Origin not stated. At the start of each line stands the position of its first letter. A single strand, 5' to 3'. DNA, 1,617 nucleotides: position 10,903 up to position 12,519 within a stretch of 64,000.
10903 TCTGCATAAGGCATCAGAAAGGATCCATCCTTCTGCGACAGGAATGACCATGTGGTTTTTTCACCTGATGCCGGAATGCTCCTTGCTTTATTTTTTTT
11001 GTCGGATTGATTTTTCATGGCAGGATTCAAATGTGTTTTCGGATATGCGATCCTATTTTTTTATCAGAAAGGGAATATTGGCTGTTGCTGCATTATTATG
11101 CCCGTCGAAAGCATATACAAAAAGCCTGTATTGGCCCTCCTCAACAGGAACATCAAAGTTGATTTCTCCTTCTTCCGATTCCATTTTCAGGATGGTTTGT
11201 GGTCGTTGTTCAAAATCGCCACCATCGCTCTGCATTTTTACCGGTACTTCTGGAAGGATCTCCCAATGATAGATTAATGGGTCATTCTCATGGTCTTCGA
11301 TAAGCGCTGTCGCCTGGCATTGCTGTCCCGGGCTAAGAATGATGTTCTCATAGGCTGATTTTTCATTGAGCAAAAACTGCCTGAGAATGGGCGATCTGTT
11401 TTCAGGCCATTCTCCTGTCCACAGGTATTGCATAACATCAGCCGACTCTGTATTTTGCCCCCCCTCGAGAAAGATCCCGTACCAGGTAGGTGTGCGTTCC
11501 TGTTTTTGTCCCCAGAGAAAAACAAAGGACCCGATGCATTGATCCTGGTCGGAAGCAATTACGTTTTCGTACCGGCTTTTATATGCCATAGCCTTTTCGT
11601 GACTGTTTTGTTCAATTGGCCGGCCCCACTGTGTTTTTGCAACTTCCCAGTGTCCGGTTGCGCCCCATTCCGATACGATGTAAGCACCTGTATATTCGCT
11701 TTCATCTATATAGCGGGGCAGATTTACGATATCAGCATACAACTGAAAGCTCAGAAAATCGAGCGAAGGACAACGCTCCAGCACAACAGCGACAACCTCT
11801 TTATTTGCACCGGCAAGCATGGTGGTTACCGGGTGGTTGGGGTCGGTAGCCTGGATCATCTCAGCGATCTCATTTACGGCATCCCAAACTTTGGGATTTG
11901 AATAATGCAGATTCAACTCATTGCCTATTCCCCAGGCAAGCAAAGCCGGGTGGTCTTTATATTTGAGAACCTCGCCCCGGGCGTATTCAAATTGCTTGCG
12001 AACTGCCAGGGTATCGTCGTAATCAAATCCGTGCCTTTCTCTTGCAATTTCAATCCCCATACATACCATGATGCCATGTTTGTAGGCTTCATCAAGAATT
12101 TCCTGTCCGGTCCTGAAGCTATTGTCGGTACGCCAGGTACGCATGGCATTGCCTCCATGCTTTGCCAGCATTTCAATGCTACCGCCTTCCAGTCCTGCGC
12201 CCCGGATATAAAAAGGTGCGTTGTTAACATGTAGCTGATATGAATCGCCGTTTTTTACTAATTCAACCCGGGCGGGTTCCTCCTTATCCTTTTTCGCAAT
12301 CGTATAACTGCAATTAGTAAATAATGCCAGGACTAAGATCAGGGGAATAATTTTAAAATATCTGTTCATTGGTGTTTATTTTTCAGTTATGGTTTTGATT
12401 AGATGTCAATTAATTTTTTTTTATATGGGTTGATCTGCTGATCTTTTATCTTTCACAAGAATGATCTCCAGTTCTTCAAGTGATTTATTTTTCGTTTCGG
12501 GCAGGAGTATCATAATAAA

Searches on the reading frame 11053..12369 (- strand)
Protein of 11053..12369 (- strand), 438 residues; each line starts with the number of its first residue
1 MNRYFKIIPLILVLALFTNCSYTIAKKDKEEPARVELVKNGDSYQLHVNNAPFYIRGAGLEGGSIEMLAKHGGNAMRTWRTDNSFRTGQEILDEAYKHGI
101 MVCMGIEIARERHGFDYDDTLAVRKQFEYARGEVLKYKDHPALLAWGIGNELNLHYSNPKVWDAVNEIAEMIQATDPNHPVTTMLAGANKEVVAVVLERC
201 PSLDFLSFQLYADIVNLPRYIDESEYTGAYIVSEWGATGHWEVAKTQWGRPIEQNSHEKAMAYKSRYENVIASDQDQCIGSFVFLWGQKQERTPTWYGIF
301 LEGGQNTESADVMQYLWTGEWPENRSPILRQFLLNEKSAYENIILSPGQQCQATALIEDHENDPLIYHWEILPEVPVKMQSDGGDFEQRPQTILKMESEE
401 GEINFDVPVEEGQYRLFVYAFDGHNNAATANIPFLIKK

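Call 86: search_protein_families(library=pfam, proteins=[window:11053-12369:-], max_evalue=0.0001)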
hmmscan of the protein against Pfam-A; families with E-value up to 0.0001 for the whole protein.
window:11053-12369:- (438 aa): 2 families
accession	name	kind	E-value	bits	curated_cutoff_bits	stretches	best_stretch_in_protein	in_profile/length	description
PF13204.13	Apiosidase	-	1.4e-05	25.3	26.5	1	85-248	84-224/320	Apiosidase-like, catalytic domain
PF02836.23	Glyco_hydro_2_C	-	3.7e-05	23.4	21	1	87-204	71-181/302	Glycosyl hydrolases family 2, TIM barrel domain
